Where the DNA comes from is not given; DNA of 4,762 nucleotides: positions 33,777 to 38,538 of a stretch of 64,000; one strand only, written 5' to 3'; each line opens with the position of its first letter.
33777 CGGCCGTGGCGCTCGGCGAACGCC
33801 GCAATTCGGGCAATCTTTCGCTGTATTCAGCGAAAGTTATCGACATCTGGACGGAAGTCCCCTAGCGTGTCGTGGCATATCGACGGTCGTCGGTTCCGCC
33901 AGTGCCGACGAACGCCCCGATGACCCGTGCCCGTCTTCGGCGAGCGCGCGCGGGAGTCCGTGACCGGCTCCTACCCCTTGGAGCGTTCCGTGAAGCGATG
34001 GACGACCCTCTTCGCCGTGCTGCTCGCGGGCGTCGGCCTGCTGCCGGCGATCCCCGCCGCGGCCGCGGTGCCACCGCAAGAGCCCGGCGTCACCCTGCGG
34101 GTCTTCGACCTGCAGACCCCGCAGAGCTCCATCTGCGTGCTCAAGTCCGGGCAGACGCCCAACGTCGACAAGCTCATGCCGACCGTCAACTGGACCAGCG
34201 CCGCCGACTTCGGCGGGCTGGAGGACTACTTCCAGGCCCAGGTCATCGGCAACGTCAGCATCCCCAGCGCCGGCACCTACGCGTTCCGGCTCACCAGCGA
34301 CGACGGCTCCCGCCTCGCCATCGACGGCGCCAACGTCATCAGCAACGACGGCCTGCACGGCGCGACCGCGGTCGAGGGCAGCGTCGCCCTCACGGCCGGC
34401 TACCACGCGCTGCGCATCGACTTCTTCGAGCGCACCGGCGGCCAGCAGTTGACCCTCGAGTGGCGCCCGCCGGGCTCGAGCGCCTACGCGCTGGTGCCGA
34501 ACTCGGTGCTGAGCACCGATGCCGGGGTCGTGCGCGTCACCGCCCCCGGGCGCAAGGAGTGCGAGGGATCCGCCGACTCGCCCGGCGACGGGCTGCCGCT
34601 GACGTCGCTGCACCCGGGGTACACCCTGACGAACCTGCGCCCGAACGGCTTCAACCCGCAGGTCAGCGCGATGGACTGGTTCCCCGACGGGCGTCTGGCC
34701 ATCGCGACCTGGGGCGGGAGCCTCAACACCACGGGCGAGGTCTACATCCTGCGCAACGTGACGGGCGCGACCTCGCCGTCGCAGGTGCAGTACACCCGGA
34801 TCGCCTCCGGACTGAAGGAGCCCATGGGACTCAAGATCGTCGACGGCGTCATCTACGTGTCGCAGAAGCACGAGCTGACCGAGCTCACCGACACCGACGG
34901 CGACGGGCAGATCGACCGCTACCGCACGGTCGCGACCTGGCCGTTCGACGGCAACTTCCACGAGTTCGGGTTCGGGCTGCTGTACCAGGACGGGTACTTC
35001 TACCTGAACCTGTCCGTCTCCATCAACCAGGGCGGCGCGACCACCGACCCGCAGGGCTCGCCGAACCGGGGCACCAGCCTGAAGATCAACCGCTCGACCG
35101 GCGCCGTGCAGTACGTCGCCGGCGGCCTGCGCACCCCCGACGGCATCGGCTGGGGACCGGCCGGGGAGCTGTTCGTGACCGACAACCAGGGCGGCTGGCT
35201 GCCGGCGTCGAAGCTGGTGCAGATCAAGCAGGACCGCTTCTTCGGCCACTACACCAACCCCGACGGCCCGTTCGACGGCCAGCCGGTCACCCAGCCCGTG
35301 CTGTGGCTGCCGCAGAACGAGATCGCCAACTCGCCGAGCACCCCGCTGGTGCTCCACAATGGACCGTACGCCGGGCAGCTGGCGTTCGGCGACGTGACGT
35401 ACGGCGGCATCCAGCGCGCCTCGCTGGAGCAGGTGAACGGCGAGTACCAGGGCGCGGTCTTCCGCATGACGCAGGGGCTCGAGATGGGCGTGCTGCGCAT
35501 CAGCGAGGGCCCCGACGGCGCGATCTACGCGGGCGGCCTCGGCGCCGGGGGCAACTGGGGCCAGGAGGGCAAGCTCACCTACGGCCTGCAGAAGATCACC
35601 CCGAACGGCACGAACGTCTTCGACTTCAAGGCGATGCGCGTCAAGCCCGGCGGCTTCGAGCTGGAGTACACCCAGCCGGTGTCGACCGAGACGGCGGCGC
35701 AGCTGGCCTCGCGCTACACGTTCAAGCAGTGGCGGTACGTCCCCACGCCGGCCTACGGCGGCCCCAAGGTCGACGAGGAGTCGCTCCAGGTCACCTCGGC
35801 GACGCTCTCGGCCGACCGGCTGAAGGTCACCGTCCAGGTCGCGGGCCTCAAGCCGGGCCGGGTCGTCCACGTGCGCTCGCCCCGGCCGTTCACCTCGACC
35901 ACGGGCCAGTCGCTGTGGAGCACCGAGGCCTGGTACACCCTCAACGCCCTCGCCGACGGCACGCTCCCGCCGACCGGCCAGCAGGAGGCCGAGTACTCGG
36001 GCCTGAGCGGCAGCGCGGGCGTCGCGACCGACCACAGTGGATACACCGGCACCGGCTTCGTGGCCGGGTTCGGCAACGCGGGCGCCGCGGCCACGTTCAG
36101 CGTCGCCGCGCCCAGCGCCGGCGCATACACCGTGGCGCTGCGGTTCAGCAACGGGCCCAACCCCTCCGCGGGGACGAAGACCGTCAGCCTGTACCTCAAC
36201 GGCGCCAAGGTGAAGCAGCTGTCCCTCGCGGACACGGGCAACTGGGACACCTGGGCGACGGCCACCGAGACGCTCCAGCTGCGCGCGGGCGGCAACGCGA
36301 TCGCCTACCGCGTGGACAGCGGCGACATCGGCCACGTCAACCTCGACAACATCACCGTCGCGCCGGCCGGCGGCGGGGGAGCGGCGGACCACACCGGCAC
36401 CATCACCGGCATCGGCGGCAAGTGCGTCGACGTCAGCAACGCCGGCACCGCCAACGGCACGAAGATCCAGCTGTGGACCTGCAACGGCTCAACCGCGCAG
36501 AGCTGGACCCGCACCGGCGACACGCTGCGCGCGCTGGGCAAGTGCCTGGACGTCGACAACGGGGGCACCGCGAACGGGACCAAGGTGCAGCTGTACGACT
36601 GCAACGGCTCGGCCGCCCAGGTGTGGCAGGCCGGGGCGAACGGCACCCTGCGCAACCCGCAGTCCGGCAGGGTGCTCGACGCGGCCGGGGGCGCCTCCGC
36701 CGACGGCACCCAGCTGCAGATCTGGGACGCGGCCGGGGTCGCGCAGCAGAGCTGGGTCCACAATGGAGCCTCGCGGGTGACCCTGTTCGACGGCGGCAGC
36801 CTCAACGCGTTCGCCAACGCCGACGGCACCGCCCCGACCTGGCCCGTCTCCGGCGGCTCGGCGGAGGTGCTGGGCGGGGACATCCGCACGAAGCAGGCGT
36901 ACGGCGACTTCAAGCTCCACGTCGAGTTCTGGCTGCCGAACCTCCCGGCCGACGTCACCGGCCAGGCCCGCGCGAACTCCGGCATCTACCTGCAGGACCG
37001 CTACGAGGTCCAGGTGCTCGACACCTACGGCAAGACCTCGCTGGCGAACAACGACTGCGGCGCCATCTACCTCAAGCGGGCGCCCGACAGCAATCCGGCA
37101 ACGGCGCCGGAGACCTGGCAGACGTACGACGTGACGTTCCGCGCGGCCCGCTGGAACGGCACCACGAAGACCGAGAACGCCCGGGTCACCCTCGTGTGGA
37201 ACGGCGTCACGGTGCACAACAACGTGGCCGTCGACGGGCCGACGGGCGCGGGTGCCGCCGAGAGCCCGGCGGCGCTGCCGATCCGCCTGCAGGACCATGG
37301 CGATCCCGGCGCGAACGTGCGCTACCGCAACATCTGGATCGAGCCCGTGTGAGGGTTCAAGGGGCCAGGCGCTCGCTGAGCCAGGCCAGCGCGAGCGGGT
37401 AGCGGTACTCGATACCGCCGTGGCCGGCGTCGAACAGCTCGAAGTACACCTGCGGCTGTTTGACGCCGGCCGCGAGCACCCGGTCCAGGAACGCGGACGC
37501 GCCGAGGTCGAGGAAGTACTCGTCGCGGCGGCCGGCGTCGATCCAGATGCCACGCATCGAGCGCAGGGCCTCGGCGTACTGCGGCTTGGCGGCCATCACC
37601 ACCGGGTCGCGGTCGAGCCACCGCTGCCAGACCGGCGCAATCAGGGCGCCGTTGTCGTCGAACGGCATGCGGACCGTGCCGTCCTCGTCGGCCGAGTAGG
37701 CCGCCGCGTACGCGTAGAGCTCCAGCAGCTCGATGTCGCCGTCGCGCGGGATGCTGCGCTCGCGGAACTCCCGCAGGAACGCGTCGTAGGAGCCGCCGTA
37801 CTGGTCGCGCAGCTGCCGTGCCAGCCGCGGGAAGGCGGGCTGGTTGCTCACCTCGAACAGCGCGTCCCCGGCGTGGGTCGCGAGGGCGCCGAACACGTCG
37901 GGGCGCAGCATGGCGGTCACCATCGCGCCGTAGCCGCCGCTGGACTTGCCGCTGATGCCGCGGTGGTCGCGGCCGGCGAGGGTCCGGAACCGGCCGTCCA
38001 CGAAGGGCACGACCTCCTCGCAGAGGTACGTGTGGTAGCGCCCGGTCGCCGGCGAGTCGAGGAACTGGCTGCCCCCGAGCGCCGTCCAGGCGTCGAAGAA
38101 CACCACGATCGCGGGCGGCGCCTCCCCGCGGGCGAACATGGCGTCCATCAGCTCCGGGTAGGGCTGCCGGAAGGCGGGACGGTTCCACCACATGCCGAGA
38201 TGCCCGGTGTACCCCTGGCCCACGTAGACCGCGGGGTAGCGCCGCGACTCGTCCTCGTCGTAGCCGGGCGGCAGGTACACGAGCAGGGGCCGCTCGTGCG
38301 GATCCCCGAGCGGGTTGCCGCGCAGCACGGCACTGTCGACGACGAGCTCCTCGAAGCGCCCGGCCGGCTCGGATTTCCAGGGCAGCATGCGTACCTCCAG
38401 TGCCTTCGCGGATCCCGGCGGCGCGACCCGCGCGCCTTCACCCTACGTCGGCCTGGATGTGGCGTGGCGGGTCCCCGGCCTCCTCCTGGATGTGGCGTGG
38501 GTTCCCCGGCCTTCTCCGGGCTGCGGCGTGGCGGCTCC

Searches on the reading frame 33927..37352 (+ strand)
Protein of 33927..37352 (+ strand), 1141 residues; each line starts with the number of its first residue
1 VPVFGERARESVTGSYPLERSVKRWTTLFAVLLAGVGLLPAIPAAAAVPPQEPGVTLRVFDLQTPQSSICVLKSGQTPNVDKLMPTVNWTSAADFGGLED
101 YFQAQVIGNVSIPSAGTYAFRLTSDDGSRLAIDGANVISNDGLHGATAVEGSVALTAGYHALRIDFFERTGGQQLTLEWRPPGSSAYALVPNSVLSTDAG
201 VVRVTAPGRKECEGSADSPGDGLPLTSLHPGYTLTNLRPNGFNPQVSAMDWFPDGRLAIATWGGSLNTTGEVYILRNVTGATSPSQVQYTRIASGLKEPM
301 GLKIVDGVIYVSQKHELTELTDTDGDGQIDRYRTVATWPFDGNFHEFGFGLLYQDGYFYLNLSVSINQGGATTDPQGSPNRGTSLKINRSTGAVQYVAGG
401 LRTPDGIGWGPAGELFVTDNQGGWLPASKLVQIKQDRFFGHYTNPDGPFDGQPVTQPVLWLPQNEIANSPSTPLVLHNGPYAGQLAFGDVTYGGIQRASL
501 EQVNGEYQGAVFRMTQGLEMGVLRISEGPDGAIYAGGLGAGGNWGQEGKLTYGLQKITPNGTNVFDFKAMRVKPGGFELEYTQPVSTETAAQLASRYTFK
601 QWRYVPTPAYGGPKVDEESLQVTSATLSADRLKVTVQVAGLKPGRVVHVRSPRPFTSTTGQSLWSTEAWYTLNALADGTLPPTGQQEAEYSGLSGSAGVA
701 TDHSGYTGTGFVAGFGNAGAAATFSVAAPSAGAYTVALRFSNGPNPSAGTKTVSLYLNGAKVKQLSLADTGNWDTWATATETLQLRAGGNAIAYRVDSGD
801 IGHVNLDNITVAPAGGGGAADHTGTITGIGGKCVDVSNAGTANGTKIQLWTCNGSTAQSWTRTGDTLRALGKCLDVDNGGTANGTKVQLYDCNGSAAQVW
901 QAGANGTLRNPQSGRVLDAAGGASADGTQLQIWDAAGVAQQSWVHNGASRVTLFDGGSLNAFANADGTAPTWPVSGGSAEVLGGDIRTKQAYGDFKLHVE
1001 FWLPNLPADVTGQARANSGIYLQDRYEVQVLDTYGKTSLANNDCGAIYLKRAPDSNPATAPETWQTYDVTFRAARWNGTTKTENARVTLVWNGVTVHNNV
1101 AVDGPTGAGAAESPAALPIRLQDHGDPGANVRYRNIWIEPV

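Call 69: search_protein_families(library=pfam, proteins=[window:33927-37352:+], max_evalue=0.01)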
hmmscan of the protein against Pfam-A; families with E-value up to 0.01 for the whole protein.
window:33927-37352:+ (1141 aa): 7 families
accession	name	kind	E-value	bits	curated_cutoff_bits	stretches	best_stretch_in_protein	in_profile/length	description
PF06439.18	3keto-disac_hyd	-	2.6e-35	122.6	26.8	1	951-1139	3-187/187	3-keto-disaccharide hydrolase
PF00652.28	Ricin_B_lectin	-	9.9e-25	87.6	29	1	823-943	2-126/126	Ricin-type beta-trefoil lectin domain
PF07691.17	PA14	-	1.2e-21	77.4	24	1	52-187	2-141/147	PA14 domain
PF14200.12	RicinB_lectin_2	-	2.1e-18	67.2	25.6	2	871-933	23-89/89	Ricin-type beta-trefoil lectin domain-like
PF16990.11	CBM_35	-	4.2e-14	53.3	28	1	687-813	4-120/121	Carbohydrate binding module (family 35)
PF03422.21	CBM_6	-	2.9e-10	41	28.9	1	696-811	8-123/125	Carbohydrate binding module (family 6)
PF23500.1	DUF7133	-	4.8e-05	23.3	27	1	248-423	31-209/385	Domain of unknown function (DUF7133)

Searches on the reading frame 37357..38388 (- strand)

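Call 102: search_protein_families(library=pfam, proteins=[window:37357-38388:-], max_evalue=0.001)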
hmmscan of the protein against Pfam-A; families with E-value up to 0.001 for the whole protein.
window:37357-38388:- (343 aa): 1 family
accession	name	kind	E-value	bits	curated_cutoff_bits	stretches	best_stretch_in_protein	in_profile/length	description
PF00756.26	Esterase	-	5.6e-19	69.3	22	1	31-294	6-199/251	Putative esterase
